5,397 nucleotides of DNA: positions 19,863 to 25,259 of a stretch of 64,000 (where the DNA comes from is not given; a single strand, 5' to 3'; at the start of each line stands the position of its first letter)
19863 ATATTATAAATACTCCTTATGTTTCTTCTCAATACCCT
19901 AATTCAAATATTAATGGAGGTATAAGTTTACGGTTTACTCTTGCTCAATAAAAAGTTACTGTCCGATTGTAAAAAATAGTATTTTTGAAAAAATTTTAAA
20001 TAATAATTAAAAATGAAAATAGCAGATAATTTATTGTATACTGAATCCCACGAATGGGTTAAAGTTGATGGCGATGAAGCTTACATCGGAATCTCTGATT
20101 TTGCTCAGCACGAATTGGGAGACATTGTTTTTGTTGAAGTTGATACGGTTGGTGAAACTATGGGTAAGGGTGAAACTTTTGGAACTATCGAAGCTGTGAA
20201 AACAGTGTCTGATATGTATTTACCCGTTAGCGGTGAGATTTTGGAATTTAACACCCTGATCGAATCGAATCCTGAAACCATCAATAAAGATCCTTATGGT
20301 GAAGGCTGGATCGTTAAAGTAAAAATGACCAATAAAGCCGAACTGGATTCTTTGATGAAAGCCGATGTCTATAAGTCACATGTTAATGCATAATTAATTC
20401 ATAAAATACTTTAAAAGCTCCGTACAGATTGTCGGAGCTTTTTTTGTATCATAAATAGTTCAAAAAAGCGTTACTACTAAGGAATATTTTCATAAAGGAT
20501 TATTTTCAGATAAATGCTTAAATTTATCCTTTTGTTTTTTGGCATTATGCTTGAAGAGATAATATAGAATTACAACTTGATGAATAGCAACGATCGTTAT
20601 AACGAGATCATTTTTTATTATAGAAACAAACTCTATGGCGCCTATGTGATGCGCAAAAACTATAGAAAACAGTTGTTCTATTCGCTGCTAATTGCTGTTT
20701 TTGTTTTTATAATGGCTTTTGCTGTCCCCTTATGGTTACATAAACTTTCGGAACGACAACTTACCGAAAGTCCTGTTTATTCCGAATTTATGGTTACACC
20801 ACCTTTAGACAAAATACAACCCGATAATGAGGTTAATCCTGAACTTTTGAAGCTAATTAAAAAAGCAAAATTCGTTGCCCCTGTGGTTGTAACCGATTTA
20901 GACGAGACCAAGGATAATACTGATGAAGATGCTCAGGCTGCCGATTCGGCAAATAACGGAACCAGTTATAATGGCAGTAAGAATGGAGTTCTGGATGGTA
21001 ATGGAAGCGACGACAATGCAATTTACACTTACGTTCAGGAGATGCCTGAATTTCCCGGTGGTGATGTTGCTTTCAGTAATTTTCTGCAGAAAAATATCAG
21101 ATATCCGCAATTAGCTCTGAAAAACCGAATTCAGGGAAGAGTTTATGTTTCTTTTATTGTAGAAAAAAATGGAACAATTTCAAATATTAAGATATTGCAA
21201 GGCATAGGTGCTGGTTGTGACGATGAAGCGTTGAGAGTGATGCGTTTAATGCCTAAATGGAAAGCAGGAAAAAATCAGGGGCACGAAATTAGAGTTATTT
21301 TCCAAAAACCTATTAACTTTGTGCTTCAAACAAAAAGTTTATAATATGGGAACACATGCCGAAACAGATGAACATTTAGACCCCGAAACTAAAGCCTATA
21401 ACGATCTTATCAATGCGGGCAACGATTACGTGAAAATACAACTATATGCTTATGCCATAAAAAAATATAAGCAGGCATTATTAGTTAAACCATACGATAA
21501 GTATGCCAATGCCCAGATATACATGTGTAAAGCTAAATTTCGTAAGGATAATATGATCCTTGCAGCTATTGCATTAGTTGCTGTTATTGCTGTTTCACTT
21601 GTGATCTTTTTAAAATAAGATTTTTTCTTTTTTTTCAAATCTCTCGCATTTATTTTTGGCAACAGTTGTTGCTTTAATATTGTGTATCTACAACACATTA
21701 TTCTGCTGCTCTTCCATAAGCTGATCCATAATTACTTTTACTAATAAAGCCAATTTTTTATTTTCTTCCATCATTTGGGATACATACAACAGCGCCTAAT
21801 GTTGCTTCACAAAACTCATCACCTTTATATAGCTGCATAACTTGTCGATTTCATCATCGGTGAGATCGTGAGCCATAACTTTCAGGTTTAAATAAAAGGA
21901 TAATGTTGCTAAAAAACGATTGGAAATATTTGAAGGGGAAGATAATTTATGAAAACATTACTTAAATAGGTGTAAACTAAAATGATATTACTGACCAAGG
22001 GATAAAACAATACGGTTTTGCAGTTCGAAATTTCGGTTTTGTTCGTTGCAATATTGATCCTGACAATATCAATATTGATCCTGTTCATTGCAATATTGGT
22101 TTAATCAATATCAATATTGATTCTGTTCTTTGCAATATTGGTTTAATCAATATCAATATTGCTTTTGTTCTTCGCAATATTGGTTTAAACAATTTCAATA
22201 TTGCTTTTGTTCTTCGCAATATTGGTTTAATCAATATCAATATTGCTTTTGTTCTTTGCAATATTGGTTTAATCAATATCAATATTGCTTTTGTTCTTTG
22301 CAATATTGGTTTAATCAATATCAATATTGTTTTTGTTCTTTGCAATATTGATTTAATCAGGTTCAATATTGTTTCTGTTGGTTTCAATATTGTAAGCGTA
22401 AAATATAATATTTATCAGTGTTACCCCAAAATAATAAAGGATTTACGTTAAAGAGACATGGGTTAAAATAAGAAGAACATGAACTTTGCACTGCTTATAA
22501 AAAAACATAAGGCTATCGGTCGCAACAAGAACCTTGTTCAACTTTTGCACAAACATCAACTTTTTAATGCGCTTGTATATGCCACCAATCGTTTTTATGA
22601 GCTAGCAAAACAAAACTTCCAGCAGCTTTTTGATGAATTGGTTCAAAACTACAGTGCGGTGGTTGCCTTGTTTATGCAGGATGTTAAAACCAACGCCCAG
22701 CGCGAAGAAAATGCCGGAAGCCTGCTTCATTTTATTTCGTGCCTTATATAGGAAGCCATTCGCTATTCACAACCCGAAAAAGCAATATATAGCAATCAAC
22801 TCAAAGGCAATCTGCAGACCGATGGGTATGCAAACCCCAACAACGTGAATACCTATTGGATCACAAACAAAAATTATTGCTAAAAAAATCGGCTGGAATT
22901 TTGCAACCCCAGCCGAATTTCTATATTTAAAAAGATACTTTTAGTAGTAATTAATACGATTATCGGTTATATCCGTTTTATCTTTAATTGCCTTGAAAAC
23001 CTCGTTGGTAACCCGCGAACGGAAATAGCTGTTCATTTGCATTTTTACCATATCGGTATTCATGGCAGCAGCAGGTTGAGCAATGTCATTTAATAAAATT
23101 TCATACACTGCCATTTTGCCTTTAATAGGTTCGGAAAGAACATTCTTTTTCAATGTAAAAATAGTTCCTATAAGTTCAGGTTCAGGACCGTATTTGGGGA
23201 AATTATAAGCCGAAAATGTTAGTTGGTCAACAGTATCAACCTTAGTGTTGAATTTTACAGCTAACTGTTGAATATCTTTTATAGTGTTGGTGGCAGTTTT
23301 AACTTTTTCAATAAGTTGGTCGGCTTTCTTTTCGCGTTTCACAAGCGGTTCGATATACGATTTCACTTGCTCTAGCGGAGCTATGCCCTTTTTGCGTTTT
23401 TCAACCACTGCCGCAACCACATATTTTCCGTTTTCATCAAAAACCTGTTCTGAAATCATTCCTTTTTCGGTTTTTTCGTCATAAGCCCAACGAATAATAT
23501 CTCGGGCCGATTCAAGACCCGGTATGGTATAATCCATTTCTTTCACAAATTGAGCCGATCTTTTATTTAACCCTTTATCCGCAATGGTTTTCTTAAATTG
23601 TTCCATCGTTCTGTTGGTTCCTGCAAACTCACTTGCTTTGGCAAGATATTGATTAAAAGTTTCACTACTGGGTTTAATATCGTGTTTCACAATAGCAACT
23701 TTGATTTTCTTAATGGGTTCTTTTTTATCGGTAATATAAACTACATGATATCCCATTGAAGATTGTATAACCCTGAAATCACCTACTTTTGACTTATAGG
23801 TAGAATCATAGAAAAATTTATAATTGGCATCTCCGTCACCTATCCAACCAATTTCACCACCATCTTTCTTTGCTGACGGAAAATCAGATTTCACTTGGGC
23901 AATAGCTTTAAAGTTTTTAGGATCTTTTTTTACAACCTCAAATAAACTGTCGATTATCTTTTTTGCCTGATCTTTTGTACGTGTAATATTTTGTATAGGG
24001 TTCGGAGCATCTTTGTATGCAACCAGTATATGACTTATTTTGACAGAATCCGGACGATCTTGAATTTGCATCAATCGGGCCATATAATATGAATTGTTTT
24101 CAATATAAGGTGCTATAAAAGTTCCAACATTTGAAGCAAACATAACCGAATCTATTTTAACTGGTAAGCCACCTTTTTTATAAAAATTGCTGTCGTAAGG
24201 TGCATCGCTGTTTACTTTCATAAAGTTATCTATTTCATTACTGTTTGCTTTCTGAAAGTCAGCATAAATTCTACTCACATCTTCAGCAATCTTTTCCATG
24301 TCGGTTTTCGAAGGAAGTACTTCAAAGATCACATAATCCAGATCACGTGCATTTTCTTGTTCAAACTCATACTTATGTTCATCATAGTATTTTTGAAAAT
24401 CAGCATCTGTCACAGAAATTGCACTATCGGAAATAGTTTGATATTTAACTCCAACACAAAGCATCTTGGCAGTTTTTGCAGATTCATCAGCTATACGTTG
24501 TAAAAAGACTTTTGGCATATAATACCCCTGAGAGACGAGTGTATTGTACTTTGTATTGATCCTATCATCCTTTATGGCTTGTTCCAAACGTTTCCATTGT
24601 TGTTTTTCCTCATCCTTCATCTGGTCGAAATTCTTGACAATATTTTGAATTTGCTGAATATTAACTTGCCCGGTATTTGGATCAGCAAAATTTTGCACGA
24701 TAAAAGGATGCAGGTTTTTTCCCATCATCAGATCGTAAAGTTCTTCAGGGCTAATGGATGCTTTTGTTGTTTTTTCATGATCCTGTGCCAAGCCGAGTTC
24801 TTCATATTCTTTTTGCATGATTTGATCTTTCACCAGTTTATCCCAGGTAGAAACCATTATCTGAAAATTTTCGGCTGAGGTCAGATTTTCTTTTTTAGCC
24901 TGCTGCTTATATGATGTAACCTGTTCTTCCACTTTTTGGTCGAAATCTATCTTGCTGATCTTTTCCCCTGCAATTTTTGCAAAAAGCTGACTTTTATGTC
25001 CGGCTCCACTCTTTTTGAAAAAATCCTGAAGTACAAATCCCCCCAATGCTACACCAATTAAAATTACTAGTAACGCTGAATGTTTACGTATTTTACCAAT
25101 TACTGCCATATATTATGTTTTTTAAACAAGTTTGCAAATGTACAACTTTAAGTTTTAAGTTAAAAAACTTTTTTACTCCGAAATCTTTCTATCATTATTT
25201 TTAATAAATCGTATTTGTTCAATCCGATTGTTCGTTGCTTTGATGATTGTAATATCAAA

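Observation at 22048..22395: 42-bp tandem array saturated with the palindrome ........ in a gene-free gap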

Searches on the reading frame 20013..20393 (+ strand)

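Call 8: search_protein_families(library=pfam, proteins=[window:20013-20393:+], max_evalue=0.01)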
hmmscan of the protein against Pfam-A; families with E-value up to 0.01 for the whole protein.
window:20013-20393:+ (126 aa): 1 family
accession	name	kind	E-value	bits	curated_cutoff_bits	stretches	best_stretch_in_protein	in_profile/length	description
PF01597.25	GCV_H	-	7.3e-43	145.8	22.2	1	7-124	1-119/122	Glycine cleavage H-protein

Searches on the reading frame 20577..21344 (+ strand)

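Call 8: search_protein_families(library=pfam, proteins=[window:20577-21344:+], max_evalue=0.01)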
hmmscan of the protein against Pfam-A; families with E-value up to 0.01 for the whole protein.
window:20577-21344:+ (255 aa): 1 family
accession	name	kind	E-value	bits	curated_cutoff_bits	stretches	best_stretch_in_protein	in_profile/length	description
PF03544.19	TonB_C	-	1.3e-18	67.6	24.6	1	173-250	2-79/79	Gram-negative bacterial TonB protein C-terminal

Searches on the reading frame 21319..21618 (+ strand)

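Call 8: search_protein_families(library=pfam, proteins=[window:21319-21618:+], max_evalue=0.01)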
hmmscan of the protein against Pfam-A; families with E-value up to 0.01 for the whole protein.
window:21319-21618:+ (99 aa): 0 families

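Call 22: search_protein_families(library=pfam, proteins=[window:21319-21618:+], max_evalue=1)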
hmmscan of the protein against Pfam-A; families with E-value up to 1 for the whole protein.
window:21319-21618:+ (99 aa): 2 families
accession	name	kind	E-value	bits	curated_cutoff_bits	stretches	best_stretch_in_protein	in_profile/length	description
PF20634.2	IFNGR1_transm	-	0.11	13.2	27.5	1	36-63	15-43/57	Interferon gamma receptor 1, transmembrane region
PF07719.23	TPR_2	-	0.26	12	27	1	30-58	4-32/34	Tetratricopeptide repeat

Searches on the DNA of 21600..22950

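Call 95: search_rna_families(source=window, start=21600, end=22950, threshold=evalue, max_evalue=1)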
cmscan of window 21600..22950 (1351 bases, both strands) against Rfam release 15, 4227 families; matches with E-value up to 1: 3.
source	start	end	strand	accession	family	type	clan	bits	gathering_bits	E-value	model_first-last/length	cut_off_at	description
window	22850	22943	-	RF02845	Ref1C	Gene; sRNA;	-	23.6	90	0.99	1-131/131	no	Enterococcus sRNA 1C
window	21788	21861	-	RF01150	sR11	Gene; snRNA; snoRNA; CD-box;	-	19.8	39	0.57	1-57/57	no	Small nucleolar RNA sR11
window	22152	22208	+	RF00746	mir-454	Gene; miRNA;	-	18.3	60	0.69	28-81/103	no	mir-454 microRNA precursor family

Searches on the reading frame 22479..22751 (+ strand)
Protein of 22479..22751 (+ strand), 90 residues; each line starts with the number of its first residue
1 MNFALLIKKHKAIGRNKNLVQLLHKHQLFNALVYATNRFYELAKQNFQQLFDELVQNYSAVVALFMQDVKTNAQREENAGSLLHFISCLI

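Call 8: search_protein_families(library=pfam, proteins=[window:22479-22751:+], max_evalue=0.01)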
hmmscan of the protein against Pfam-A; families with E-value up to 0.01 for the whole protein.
window:22479-22751:+ (90 aa): 0 families

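Call 22: search_protein_families(library=pfam, proteins=[window:22479-22748:+], max_evalue=1)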
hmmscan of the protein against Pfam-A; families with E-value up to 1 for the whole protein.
window:22479-22748:+ (90 aa): 3 families
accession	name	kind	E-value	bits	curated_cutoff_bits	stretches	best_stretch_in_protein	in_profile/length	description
PF12816.13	TPR_Vps8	-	0.016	15.2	27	1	19-89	56-123/200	Vps8 central TPR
PF17060.10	MPS2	-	0.024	14.1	28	1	18-72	52-109/395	Monopolar spindle protein 2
PF24571.2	HEAT_SCC3-SA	-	0.028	14.8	25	1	17-78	143-202/261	Cohesin subunit SCC3/SA, HEAT-repeats domain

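Call 23: search_protein_families(library=phrogs, proteins=[window:22479-22748:+], max_evalue=0.1)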
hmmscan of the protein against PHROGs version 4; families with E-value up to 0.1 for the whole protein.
window:22479-22748:+ (90 aa): 3 families
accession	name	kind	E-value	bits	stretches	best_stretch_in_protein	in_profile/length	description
phrog_6539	-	unknown function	0.062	14.6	1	12-64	6-61/92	-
phrog_18012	-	unknown function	0.074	14.4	0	44-89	16-61/104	-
phrog_7277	-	unknown function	0.097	13.9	0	11-65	10-66/105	-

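Call 25: find_encoding_contigs(protein=window:22479-22751:+, flank=6000, max_places=6)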
Protein window:22479-22751:+ (90 aa): 12 contigs read that carry it; 6 places shown.
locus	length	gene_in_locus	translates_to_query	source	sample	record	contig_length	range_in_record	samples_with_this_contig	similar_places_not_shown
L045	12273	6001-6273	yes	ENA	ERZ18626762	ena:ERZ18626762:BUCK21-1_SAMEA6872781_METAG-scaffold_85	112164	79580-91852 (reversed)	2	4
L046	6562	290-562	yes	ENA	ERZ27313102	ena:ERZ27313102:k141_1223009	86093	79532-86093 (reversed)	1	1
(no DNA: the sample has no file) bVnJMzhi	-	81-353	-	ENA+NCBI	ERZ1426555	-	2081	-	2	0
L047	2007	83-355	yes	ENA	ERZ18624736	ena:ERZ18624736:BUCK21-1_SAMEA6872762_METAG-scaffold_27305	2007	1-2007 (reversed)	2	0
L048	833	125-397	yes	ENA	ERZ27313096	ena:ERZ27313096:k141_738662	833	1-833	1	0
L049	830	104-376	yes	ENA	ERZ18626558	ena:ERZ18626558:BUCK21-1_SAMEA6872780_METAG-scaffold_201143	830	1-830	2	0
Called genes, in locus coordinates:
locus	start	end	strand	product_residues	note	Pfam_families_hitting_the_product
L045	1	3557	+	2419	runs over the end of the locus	PF14349:SprA_N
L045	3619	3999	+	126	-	PF01597:GCV_H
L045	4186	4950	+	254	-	PF28545:1TM_TonB_rel, PF03544:TonB_C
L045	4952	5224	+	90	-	-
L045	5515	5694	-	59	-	-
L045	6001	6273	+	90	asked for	-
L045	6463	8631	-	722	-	PF13623:SurA_N_2, PF13624:SurA_N_3, PF13145:Rotamase_2 (weak), PF00639:Rotamase, PF13616:Rotamase_3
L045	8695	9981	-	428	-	PF01595:CNNM, PF00571:CBS (weak), PF03471:CorC_HlyC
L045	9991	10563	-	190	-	PF06835:LptC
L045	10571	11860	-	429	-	-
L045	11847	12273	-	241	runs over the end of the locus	PF03309:Pan_kinase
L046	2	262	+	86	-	?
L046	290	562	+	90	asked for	-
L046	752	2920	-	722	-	PF13623:SurA_N_2, PF13624:SurA_N_3, PF13145:Rotamase_2 (weak), PF00639:Rotamase, PF13616:Rotamase_3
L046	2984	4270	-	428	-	PF01595:CNNM, PF00571:CBS (weak), PF03471:CorC_HlyC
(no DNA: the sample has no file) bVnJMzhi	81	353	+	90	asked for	-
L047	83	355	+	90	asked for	-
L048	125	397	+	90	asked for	-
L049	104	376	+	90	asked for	-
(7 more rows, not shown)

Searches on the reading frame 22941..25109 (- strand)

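Call 8: search_protein_families(library=pfam, proteins=[window:22941-25109:-], max_evalue=0.01)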
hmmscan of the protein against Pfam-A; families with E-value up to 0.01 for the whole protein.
window:22941-25109:- (722 aa): 5 families
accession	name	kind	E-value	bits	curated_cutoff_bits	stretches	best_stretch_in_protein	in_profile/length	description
PF13623.11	SurA_N_2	-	4e-24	85.6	28.5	1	5-157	2-144/145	SurA-like N-terminal domain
PF13616.12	Rotamase_3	-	4.1e-22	79.3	22.5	1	341-463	1-116/116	PPIC-type PPIASE domain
PF00639.27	Rotamase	-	3.8e-16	60.3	21.7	1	360-461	1-97/97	PPIC-type PPIASE domain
PF13145.12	Rotamase_2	-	6.5e-12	46.8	27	1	233-350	1-109/121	PPIC-type PPIASE domain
PF13624.11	SurA_N_3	-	1.9e-10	41.3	27.2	1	6-112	4-111/162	SurA-like N-terminal domain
